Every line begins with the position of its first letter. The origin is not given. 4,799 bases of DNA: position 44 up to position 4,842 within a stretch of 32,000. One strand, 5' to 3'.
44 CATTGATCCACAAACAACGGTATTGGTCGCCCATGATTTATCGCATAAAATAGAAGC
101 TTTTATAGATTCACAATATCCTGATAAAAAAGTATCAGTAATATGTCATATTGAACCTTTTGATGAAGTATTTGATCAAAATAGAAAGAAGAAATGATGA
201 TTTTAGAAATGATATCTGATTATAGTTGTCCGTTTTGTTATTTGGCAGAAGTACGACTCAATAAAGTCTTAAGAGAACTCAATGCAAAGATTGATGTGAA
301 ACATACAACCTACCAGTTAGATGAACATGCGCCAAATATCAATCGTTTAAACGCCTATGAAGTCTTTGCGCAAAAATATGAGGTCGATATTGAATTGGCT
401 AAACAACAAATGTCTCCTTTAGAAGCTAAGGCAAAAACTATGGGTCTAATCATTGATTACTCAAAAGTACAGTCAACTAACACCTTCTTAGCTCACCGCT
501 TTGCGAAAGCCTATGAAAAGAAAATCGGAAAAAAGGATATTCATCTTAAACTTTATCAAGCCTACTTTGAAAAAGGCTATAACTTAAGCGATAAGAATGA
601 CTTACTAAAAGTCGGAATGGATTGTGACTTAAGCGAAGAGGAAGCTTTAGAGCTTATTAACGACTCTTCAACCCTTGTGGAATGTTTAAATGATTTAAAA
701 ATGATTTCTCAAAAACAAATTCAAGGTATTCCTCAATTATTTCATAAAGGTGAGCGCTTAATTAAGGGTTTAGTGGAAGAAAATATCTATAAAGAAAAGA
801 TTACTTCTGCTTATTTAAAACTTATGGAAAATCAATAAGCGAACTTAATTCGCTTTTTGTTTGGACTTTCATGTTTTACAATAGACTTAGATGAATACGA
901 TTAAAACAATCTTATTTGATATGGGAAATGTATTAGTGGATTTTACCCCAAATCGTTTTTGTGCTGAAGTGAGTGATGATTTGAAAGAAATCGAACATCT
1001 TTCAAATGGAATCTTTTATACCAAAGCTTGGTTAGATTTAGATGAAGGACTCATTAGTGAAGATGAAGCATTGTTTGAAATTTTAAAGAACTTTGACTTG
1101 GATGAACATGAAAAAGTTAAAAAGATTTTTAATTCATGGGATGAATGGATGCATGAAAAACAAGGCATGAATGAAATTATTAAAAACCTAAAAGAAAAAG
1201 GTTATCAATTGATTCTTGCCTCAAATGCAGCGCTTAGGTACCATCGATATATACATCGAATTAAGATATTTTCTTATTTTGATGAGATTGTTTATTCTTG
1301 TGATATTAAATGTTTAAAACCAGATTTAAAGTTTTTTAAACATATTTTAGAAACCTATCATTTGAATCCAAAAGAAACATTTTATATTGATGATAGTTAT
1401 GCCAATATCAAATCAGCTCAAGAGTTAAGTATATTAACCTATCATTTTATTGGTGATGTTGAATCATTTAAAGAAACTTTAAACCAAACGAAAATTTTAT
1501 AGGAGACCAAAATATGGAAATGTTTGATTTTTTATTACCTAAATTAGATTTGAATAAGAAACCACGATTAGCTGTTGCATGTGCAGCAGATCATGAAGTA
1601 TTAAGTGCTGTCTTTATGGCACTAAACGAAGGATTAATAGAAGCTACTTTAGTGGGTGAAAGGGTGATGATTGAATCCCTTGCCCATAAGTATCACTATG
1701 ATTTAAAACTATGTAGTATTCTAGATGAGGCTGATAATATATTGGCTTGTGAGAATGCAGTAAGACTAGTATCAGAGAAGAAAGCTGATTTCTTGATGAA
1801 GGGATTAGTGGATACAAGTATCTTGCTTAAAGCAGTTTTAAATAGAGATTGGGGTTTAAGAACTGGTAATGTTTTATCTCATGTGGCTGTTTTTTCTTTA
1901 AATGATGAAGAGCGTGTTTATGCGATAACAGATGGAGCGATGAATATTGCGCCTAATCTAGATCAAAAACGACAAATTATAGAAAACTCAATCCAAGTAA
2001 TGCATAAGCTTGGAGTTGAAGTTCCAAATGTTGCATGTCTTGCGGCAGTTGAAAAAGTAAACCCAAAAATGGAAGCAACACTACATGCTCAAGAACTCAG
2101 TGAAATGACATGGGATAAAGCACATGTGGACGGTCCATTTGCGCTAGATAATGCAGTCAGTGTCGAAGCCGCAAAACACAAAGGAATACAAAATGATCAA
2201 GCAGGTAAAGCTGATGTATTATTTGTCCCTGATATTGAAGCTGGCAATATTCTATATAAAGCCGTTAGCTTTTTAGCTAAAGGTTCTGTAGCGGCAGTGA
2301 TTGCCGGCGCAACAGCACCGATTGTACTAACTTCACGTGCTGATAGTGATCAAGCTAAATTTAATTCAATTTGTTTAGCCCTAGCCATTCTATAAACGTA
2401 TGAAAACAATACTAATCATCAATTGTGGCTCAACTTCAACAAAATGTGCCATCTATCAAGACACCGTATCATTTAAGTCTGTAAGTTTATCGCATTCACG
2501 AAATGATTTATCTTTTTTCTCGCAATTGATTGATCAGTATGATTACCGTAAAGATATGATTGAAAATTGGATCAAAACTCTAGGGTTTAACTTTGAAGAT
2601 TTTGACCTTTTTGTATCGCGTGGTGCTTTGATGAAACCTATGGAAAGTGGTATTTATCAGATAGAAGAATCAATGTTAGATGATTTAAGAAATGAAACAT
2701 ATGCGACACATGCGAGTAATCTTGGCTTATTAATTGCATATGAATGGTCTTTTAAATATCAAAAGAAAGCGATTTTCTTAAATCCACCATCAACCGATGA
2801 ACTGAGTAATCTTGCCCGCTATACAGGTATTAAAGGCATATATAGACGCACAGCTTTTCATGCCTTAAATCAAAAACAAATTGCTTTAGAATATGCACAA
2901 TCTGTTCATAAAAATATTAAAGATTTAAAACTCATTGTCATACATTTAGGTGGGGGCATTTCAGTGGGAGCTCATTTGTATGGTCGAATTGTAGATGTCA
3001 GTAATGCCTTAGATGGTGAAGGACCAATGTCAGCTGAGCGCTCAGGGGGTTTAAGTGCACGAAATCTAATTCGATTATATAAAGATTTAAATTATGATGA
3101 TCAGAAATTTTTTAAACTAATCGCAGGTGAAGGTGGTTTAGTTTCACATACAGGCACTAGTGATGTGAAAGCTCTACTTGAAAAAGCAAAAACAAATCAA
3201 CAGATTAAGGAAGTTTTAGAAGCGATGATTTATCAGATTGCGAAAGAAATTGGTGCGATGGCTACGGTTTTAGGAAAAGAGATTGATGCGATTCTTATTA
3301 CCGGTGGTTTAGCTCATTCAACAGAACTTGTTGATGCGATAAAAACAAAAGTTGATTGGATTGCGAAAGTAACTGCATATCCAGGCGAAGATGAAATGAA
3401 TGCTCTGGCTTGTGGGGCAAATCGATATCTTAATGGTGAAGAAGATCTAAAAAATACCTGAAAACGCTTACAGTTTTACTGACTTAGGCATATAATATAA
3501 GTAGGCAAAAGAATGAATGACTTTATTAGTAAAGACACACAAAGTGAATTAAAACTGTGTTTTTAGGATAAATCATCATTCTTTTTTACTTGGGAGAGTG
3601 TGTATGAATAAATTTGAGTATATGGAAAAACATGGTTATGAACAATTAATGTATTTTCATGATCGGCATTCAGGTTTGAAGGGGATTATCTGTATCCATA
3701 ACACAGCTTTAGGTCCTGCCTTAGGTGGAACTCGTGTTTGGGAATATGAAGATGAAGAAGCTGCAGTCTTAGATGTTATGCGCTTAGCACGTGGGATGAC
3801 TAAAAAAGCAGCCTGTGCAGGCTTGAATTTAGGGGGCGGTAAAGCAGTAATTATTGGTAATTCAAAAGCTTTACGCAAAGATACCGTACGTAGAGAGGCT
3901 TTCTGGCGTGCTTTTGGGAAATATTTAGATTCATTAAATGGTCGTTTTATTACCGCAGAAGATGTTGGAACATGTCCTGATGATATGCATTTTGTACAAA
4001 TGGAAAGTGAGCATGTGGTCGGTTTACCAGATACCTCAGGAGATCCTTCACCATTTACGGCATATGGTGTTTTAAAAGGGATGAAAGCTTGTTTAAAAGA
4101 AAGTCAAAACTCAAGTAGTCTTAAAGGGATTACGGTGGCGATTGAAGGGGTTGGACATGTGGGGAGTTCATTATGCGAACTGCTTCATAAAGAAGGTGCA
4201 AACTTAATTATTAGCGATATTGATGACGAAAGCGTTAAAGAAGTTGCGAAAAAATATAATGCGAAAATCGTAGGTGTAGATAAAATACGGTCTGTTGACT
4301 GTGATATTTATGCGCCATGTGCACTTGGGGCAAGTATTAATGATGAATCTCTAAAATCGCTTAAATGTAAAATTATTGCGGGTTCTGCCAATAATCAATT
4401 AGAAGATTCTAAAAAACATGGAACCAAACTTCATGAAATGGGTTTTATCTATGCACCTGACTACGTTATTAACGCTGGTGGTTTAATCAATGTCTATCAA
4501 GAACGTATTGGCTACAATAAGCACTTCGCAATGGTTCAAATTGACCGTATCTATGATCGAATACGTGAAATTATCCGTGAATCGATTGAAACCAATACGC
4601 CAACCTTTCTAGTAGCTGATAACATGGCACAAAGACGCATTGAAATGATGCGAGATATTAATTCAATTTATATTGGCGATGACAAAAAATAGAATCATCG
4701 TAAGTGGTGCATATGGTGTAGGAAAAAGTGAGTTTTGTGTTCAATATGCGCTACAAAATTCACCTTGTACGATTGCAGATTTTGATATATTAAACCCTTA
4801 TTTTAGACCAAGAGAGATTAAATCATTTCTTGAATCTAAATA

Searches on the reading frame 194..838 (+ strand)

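Call 41: search_protein_families(library=pfam, proteins=[window:194-838:+], max_evalue=0.00001)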
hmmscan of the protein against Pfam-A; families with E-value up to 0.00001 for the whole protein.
window:194-838:+ (214 aa): 1 family
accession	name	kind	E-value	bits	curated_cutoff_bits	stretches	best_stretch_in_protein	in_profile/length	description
PF01323.26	DSBA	-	2e-18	67.3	25.6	1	5-193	3-180/191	DSBA-like thioredoxin domain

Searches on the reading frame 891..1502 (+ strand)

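Call 41: search_protein_families(library=pfam, proteins=[window:891-1502:+], max_evalue=0.00001)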
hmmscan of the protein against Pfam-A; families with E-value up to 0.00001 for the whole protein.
window:891-1502:+ (203 aa): 2 families
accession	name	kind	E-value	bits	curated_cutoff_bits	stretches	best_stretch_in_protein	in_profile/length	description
PF13419.12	HAD_2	-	1.3e-16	61.6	23.8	1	68-181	52-173/178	Haloacid dehalogenase-like hydrolase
PF00702.32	Hydrolase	-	1.2e-15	58.8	26.4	1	4-178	1-189/191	haloacid dehalogenase-like hydrolase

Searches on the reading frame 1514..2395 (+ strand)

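Call 41: search_protein_families(library=pfam, proteins=[window:1514-2395:+], max_evalue=0.00001)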
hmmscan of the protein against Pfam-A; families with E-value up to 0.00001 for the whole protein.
window:1514-2395:+ (293 aa): 1 family
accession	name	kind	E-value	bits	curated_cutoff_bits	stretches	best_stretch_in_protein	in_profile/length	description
PF01515.24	PTA_PTB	-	1.2e-45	156.8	24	1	81-289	107-318/319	Phosphate acetyl/butaryl transferase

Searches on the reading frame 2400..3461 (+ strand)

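Call 41: search_protein_families(library=pfam, proteins=[window:2400-3461:+], max_evalue=0.00001)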
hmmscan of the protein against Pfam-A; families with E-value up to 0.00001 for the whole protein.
window:2400-3461:+ (353 aa): 1 family
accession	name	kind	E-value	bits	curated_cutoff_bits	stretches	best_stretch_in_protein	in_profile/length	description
PF00871.23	Acetate_kinase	-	1.2e-22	80.6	22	1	148-311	172-339/392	Acetokinase family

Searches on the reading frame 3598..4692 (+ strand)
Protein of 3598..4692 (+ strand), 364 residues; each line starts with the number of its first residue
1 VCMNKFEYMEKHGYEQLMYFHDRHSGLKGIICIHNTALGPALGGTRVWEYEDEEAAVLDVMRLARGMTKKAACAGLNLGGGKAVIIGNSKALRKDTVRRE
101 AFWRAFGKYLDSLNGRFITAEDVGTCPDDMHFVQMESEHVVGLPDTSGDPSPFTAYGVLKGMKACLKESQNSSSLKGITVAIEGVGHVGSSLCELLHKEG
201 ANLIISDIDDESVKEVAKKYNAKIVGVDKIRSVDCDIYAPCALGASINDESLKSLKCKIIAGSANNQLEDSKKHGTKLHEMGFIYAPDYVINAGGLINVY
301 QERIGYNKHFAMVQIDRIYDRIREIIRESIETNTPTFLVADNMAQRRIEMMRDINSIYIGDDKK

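Call 41: search_protein_families(library=pfam, proteins=[window:3598-4692:+], max_evalue=0.00001)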
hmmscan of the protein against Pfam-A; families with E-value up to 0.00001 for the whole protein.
window:3598-4692:+ (364 aa): 2 families
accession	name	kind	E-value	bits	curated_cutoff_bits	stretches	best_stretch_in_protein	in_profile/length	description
PF02812.23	ELFV_dehydrog_N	-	7.1e-25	87.7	25.3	1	24-137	14-127/129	Glu/Leu/Phe/Val dehydrogenase, dimerisation domain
PF00208.27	ELFV_dehydrog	-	1.5e-19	71.1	23.4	1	211-331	87-208/241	Glutamate/Leucine/Phenylalanine/Valine dehydrogenase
